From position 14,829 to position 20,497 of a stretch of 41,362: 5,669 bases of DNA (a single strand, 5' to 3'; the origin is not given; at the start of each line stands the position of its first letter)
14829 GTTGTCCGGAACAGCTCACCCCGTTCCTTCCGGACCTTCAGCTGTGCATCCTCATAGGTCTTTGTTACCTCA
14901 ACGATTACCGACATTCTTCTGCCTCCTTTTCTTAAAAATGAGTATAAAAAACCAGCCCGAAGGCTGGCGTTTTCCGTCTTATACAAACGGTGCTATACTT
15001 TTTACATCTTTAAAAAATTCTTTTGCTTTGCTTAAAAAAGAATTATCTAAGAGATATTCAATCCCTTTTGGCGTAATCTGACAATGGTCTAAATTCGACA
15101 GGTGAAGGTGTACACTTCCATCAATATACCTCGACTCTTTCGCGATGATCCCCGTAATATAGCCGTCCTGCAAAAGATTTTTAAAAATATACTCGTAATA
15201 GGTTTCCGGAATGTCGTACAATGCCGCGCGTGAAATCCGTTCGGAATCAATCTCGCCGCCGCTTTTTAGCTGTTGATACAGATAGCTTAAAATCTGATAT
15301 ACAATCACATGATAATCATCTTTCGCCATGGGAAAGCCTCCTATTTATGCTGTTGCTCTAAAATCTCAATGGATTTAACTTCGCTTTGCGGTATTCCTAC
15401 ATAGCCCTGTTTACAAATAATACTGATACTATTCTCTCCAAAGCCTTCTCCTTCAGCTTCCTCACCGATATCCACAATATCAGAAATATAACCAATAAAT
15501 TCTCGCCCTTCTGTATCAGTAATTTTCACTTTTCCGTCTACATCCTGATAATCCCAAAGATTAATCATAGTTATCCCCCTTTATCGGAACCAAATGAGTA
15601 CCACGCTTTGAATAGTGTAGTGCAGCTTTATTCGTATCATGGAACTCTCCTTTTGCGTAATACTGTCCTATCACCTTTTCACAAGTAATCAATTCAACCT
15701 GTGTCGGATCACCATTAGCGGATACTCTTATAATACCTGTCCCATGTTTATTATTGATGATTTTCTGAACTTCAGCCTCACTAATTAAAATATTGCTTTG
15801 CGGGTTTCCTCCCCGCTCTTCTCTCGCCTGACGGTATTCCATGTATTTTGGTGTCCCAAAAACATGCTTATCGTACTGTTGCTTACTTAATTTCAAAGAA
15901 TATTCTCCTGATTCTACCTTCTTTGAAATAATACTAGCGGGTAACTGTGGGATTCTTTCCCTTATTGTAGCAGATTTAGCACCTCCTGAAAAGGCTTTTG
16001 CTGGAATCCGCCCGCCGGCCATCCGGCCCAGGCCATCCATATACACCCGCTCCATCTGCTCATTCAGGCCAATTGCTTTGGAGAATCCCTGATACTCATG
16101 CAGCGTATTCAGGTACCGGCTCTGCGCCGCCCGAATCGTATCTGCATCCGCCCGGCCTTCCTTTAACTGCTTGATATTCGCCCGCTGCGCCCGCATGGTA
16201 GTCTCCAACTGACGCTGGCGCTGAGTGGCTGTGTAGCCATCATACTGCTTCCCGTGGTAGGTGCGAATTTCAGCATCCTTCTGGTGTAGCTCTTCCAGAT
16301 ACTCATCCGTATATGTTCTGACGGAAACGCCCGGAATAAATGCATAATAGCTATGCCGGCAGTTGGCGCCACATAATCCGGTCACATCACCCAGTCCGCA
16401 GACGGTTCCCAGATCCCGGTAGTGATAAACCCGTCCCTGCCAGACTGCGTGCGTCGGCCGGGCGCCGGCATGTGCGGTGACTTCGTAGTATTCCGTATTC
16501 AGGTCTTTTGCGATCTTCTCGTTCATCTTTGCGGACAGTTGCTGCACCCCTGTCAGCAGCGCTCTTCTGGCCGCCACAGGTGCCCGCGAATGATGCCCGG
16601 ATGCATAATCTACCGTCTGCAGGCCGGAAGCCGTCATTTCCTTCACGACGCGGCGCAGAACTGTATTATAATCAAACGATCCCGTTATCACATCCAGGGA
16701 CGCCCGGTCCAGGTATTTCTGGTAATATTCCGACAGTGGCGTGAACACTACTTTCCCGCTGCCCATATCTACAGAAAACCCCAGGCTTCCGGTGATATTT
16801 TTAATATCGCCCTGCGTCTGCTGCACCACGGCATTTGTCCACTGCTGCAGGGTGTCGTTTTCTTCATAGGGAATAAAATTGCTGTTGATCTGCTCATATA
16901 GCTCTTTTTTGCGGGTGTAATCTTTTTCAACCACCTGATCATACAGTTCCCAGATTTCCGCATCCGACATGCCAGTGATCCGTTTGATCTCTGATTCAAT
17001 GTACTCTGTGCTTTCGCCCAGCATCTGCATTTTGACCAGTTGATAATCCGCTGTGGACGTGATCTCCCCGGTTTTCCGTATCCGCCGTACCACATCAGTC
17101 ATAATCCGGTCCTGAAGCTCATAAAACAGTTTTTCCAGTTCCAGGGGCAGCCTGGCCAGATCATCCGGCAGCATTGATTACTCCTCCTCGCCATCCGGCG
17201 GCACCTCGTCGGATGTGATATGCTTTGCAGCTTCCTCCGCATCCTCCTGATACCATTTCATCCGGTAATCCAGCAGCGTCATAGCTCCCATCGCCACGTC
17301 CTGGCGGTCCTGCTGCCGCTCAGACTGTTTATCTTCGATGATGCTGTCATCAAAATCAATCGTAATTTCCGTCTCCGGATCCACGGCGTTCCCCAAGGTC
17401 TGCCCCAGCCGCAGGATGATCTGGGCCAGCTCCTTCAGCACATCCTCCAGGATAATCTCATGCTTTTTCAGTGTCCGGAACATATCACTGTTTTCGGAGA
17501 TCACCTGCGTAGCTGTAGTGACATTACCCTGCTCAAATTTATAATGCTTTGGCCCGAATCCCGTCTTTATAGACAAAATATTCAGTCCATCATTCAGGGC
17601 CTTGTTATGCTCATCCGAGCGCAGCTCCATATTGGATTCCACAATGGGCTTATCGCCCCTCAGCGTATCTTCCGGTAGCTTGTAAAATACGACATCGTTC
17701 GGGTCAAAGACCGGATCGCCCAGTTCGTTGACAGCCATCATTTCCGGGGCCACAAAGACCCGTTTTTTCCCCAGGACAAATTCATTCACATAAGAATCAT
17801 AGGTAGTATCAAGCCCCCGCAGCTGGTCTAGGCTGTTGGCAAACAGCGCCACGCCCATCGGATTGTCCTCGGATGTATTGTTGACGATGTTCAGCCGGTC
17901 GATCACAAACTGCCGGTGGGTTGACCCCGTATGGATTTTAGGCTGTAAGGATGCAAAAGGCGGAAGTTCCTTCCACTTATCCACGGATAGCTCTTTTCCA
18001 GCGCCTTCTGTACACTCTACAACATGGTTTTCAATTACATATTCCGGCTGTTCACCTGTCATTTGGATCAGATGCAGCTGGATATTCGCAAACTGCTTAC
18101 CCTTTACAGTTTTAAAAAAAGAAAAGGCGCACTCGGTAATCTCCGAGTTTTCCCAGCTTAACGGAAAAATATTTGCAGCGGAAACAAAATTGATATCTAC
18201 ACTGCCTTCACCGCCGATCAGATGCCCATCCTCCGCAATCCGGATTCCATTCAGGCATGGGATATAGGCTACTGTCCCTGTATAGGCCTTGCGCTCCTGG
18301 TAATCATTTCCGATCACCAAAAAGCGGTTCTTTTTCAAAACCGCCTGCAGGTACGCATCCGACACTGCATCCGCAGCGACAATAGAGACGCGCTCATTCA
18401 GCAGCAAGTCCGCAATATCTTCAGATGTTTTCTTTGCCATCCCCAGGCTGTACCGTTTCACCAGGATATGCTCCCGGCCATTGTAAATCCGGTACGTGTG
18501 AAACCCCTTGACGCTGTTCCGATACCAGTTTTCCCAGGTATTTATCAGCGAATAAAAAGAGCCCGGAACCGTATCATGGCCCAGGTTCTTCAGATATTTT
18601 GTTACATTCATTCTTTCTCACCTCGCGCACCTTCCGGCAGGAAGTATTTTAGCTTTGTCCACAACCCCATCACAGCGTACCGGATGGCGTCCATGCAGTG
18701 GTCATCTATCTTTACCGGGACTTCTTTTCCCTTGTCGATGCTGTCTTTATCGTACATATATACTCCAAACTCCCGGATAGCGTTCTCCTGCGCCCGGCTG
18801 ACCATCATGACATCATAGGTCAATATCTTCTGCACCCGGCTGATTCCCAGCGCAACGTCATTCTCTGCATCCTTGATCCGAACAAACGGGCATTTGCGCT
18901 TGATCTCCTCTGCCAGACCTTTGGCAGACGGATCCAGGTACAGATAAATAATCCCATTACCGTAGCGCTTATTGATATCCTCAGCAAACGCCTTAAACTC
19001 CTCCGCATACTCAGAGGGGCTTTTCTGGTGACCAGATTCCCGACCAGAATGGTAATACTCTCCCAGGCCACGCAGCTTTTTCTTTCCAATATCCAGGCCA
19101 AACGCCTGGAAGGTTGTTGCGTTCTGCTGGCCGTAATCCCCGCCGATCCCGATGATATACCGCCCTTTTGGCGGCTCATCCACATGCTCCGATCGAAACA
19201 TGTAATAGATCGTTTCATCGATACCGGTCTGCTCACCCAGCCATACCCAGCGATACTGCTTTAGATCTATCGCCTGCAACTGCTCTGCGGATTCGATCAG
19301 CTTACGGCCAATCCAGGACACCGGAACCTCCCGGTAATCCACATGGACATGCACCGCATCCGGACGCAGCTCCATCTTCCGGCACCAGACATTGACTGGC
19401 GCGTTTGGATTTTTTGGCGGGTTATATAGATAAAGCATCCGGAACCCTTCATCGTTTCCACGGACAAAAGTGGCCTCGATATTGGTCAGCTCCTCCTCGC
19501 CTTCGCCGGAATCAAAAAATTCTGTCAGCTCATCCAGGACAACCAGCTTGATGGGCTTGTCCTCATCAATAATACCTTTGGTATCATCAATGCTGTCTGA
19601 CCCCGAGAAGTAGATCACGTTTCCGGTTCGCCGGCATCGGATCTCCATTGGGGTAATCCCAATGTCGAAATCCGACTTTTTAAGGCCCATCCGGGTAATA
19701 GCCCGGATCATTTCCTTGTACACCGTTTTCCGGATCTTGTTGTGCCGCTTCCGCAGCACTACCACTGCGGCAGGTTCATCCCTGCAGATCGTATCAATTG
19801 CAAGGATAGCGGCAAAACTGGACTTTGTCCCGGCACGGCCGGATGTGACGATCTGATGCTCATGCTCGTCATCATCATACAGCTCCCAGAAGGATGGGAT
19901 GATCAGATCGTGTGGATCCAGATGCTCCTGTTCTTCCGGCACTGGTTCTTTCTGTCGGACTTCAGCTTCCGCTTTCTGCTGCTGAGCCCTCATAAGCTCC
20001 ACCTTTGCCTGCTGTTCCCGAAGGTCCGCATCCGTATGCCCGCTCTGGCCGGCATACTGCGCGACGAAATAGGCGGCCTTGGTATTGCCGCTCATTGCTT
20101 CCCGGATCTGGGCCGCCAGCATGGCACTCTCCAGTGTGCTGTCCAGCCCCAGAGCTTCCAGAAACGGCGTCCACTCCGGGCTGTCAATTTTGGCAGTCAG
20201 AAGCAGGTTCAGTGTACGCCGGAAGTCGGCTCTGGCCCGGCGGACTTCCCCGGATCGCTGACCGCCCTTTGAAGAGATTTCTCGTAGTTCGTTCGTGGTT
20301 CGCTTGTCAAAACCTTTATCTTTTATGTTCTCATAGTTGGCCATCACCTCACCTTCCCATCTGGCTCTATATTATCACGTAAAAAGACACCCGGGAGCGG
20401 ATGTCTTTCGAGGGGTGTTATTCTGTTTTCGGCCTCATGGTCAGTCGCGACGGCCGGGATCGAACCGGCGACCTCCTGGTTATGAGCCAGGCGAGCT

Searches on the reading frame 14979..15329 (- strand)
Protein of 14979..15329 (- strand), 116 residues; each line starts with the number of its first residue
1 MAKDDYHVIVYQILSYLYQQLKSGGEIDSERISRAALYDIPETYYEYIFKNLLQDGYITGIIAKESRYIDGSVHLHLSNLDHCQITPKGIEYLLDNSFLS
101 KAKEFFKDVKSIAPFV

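Call 3: search_protein_families(library=pfam, proteins=[window:14979-15329:-], max_evalue=0.01)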
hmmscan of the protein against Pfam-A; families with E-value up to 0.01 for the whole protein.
window:14979-15329:- (116 aa): 1 family
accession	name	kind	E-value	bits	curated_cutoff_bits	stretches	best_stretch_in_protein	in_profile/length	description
PF09639.16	YjcQ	-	8.8e-17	61.5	23.3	1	11-111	1-94/95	YjcQ protein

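Call 4: search_protein_families(library=phrogs, proteins=[window:14979-15329:-], max_evalue=0.001)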
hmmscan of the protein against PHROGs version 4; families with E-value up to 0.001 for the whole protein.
window:14979-15329:- (116 aa): 1 family
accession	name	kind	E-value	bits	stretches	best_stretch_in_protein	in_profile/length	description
phrog_3675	-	unknown function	2.3e-28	99.2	1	2-115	1-109/110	-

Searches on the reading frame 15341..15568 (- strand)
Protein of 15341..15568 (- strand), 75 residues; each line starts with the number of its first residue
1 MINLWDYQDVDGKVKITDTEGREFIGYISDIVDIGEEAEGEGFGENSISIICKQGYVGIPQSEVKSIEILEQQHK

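Call 3: search_protein_families(library=pfam, proteins=[window:15341-15568:-], max_evalue=0.01)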
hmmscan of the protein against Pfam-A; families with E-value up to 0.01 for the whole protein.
window:15341-15568:- (75 aa): 0 families

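Call 4: search_protein_families(library=phrogs, proteins=[window:15341-15568:-], max_evalue=0.001)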
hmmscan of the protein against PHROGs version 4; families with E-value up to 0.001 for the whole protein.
window:15341-15568:- (75 aa): 1 family
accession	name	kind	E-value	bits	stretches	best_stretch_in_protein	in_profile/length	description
phrog_1865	-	unknown function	9.3e-08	33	1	3-70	2-63/64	-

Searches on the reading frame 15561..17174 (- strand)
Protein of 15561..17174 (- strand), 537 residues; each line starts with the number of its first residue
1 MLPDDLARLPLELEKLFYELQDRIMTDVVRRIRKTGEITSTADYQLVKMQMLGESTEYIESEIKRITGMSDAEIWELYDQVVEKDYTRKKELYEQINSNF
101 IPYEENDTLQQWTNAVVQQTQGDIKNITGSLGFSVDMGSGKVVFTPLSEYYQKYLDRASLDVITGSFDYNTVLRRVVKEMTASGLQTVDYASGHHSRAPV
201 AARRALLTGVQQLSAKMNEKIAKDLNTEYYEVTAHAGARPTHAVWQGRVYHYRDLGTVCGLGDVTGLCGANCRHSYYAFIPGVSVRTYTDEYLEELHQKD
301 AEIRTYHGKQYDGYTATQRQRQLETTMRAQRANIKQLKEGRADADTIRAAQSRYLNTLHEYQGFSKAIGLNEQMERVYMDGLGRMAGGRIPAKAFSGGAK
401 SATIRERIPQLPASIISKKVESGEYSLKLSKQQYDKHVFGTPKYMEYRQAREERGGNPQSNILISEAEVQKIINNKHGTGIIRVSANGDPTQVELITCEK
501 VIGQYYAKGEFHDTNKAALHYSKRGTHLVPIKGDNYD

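Call 3: search_protein_families(library=pfam, proteins=[window:15561-17174:-], max_evalue=0.01)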
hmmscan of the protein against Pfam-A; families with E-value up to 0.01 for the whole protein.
window:15561-17174:- (537 aa): 2 families
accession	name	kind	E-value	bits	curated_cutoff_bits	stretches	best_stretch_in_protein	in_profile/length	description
PF06152.16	Phage_min_cap2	-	6e-94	315.4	26.3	1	3-364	3-364/366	Phage minor capsid protein 2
PF15542.11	Ntox50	-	1.2e-17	64.8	22.2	1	430-530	2-92/92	Bacterial toxin 50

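Call 4: search_protein_families(library=phrogs, proteins=[window:15561-17174:-], max_evalue=0.001)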
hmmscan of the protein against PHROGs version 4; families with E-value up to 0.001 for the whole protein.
window:15561-17174:- (537 aa): 2 families
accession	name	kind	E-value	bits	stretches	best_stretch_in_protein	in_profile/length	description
phrog_581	-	head and packaging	1.4e-99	335.6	1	3-483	22-469/564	minor head protein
phrog_19468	-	unknown function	5.3e-12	47.3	1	416-532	31-142/146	-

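Call 59: search_protein_families(library=ncbifam, proteins=[window:15561-17174:-], max_evalue=0.01)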
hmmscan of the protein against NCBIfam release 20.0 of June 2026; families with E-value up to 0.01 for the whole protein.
window:15561-17174:- (537 aa): 0 families

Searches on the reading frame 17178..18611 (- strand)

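Call 3: search_protein_families(library=pfam, proteins=[window:17178-18611:-], max_evalue=0.01)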
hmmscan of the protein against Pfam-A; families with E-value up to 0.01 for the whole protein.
window:17178-18611:- (477 aa): 1 family
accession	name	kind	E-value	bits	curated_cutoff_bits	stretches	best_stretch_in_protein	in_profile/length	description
PF05133.19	SPP1_portal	-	1.9e-15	57.2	25.5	1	20-434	12-376/416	Phage portal protein, SPP1 Gp6-like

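Call 4: search_protein_families(library=phrogs, proteins=[window:17178-18611:-], max_evalue=0.001)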
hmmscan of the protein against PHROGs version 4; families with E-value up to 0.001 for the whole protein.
window:17178-18611:- (477 aa): 1 family
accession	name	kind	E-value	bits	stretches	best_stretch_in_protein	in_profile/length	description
phrog_533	-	head and packaging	4.5e-109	366.2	1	4-463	16-471/495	portal protein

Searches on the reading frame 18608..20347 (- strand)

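Call 3: search_protein_families(library=pfam, proteins=[window:18608-20347:-], max_evalue=0.01)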
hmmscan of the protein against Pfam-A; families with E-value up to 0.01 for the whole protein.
window:18608-20347:- (579 aa): 3 families
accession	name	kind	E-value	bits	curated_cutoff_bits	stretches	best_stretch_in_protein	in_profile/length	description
PF04466.19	Terminase_3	-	7.7e-21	75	23.2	1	162-372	2-201/201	Phage terminase large subunit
PF17288.8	Terminase_3C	-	2.6e-07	31.6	26.7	1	404-559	1-153/155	Terminase RNAseH like domain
PF17289.8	Terminase_6C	-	0.0037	17.7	22.6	0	435-560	30-153/155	Terminase RNaseH-like domain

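Call 4: search_protein_families(library=phrogs, proteins=[window:18608-20347:-], max_evalue=0.001)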
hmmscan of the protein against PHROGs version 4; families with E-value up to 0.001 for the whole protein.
window:18608-20347:- (579 aa): 7 families
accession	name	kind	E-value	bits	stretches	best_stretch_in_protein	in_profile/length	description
phrog_2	-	head and packaging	6.3e-39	135.4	1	115-566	250-596/807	terminase large subunit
phrog_2412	-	unknown function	1.1e-33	117.4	1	2-132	1-130/150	-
phrog_3717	-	head and packaging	3.9e-26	93.1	1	157-411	18-264/277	terminase large subunit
phrog_10250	-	head and packaging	2.7e-25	90.4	1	376-564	21-217/228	terminase large subunit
phrog_6672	-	head and packaging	1.2e-11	45.4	1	468-564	36-131/145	terminase large subunit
phrog_5653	-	head and packaging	4.6e-11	43.8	1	380-560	10-178/199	terminase large subunit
phrog_8711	-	head and packaging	6.8e-07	30.3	1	147-224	11-87/89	terminase large subunit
